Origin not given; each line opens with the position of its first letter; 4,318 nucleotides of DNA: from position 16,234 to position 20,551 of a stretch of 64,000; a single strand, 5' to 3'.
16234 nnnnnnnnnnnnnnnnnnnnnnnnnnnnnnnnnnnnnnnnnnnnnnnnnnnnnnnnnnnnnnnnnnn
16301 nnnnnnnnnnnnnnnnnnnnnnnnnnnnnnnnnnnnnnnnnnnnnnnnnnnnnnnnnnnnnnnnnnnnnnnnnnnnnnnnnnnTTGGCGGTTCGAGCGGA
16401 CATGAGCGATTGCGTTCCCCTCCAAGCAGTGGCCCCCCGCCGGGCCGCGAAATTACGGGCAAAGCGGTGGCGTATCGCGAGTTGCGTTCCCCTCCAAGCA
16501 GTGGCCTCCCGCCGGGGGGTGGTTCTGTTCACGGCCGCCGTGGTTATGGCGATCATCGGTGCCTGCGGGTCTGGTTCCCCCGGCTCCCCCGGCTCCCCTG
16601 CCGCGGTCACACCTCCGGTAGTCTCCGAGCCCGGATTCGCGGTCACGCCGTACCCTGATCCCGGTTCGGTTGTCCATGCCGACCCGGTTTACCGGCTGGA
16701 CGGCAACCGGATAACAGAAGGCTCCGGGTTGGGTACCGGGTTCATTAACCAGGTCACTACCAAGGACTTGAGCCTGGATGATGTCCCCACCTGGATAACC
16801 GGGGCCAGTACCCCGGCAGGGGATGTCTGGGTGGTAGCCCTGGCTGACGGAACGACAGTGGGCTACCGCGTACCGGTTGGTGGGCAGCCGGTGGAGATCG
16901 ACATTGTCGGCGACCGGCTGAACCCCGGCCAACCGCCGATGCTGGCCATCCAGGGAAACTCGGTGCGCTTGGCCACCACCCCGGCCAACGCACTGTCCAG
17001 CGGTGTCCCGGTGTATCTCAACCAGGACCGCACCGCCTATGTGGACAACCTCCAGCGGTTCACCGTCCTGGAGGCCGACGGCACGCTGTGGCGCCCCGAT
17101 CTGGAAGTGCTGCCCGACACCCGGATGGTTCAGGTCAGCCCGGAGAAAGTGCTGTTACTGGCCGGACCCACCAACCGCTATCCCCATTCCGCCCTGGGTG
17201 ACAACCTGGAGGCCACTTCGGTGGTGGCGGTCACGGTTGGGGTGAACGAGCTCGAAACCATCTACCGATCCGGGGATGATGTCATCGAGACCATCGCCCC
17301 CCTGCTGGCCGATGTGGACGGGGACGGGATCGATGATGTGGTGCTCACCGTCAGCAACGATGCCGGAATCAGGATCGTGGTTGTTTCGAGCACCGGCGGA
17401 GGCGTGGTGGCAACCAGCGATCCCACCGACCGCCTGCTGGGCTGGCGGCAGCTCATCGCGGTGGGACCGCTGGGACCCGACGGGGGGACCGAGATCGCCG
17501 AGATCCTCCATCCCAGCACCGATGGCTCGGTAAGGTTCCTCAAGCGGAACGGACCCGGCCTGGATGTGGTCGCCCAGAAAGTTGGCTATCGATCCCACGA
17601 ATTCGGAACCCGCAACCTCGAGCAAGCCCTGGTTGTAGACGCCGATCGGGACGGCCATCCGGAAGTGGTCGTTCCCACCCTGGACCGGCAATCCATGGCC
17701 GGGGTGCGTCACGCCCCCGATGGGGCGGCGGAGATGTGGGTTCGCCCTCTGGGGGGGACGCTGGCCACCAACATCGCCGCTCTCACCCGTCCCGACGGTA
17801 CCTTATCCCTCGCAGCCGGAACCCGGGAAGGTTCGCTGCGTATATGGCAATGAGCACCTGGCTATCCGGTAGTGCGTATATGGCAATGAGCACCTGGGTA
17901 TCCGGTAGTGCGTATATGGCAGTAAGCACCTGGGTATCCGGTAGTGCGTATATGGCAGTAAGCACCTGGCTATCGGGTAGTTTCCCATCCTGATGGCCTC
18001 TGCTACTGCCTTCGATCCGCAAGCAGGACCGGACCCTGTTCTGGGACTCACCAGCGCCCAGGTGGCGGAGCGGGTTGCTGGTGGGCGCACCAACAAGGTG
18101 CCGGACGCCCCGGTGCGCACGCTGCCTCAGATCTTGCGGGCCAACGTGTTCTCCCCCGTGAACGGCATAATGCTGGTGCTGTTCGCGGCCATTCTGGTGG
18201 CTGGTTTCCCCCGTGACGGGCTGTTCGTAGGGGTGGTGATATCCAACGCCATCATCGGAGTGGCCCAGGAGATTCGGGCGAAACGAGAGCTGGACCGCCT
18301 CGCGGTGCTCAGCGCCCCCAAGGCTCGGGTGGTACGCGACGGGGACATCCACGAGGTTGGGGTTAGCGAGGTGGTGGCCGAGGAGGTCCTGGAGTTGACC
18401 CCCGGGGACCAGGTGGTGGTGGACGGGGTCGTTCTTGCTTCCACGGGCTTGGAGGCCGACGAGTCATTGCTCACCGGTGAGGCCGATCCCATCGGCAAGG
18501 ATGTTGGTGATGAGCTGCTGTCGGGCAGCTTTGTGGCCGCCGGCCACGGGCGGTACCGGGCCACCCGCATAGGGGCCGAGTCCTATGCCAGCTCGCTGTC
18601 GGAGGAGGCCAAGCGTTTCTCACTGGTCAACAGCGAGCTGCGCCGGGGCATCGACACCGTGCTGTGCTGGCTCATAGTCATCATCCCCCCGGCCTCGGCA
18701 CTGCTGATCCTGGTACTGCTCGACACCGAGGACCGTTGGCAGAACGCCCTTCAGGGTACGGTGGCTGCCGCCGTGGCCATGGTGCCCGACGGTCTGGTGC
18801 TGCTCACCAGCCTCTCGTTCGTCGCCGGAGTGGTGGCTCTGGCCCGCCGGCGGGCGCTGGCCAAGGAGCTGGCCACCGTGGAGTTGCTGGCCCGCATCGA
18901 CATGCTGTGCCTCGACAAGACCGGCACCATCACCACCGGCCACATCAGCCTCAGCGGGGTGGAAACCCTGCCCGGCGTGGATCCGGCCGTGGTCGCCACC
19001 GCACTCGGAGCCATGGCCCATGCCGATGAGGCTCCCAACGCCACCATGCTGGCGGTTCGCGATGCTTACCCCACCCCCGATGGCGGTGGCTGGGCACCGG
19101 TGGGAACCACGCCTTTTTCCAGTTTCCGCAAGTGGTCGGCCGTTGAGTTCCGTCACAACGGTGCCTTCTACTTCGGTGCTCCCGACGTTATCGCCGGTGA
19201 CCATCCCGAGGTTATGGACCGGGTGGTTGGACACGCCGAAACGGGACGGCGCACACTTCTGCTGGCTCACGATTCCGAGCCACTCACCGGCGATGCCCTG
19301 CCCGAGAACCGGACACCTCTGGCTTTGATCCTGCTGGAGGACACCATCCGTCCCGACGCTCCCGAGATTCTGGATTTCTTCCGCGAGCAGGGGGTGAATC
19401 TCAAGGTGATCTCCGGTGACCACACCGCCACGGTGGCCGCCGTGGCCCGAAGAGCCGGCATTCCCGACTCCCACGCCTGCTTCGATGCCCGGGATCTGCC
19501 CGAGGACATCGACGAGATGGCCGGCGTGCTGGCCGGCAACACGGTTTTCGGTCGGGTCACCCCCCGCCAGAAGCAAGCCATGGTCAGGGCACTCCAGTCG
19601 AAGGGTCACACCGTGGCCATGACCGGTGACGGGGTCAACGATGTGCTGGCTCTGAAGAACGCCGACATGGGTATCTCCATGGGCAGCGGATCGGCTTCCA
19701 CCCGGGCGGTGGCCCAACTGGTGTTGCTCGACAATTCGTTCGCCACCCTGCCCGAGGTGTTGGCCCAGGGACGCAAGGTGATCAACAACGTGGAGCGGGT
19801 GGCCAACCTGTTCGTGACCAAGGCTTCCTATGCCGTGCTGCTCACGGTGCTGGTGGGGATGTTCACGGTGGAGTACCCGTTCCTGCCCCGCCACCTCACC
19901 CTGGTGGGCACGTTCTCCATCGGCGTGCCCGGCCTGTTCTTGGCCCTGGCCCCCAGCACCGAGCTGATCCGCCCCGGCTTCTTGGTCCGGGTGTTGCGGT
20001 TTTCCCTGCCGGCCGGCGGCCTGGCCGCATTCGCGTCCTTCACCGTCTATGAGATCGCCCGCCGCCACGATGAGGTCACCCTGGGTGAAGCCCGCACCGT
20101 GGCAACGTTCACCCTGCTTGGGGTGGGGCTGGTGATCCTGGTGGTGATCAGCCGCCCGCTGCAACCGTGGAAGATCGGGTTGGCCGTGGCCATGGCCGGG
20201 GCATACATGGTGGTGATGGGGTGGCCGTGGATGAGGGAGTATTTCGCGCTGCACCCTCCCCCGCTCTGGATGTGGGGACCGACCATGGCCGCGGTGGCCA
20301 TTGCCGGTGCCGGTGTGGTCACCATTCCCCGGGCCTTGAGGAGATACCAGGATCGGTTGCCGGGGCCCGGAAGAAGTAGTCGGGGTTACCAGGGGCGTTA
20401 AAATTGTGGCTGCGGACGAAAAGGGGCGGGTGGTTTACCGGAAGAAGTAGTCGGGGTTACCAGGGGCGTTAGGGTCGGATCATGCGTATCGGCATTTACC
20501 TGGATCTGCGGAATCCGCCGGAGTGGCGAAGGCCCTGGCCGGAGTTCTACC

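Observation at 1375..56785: More than 30 locus-specific tandem duplications sitting on gene boundaries (MIRU-like architecture without a shared repeat family)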

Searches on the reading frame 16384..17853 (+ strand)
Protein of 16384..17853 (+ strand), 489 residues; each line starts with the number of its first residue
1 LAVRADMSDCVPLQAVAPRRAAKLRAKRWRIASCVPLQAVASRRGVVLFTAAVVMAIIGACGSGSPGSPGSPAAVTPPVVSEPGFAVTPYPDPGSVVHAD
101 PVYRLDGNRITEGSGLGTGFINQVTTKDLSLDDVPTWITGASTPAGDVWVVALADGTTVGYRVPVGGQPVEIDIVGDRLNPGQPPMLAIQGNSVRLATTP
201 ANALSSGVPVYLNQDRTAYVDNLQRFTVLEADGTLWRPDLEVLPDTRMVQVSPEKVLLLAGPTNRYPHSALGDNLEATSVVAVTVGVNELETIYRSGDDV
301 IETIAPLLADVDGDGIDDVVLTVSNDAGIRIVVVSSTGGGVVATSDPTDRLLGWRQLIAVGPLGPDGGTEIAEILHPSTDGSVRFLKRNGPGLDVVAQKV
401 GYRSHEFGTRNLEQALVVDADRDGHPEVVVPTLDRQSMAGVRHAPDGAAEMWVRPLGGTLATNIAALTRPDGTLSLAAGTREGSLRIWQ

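Call 58: search_protein_families(library=pfam, proteins=[window:16384-17853:+], max_evalue=0.01)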
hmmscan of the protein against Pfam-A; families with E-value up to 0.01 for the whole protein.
window:16384-17853:+ (489 aa): 2 families
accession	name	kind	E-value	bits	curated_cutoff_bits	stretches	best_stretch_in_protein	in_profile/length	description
PF13517.12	FG-GAP_3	-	0.0013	19.7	26.9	0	310-367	1-55/61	FG-GAP-like repeat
PF01839.29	FG-GAP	-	0.0026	18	22.1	0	307-326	6-25/37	FG-GAP repeat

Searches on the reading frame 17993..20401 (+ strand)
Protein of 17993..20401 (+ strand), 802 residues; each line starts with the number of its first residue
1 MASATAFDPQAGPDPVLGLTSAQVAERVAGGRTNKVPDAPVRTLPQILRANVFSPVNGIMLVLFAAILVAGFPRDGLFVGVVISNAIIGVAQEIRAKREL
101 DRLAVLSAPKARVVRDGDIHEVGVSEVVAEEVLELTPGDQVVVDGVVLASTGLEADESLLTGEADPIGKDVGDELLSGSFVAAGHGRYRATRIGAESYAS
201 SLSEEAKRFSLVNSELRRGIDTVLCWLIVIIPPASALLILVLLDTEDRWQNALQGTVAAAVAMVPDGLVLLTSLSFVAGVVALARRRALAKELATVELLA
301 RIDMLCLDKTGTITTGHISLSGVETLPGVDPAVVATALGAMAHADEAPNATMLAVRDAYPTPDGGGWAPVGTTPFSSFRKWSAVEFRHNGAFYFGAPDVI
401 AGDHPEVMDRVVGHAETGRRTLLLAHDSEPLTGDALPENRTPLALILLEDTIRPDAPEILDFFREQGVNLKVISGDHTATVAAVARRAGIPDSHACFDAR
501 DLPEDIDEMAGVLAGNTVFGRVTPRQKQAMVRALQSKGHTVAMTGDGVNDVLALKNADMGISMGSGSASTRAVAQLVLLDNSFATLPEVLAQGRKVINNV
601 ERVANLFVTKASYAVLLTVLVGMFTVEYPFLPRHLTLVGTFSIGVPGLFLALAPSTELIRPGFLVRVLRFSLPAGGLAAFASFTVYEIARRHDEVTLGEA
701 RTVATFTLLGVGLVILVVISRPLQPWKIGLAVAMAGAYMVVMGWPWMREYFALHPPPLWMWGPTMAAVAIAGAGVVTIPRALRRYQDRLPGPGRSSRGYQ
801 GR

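Call 7: search_protein_families(library=pfam, proteins=[window:17993-20401:+])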
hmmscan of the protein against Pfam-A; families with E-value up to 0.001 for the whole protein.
window:17993-20401:+ (802 aa): 4 families
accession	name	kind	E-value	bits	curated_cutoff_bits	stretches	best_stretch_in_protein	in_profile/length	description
PF00122.25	E1-E2_ATPase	-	7.9e-39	133.5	28.1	1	106-286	2-181/181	E1-E2 ATPase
PF00702.32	Hydrolase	-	2.9e-20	73.9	26.4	1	302-558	1-191/191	haloacid dehalogenase-like hydrolase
PF08282.18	Hydrolase_3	-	0.00077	19.7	20.9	0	531-582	196-247/255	haloacid dehalogenase-like hydrolase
PF00690.31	Cation_ATPase_N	-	0.00095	19.2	20.4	0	14-63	16-65/69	Cation transporter/ATPase, N-terminus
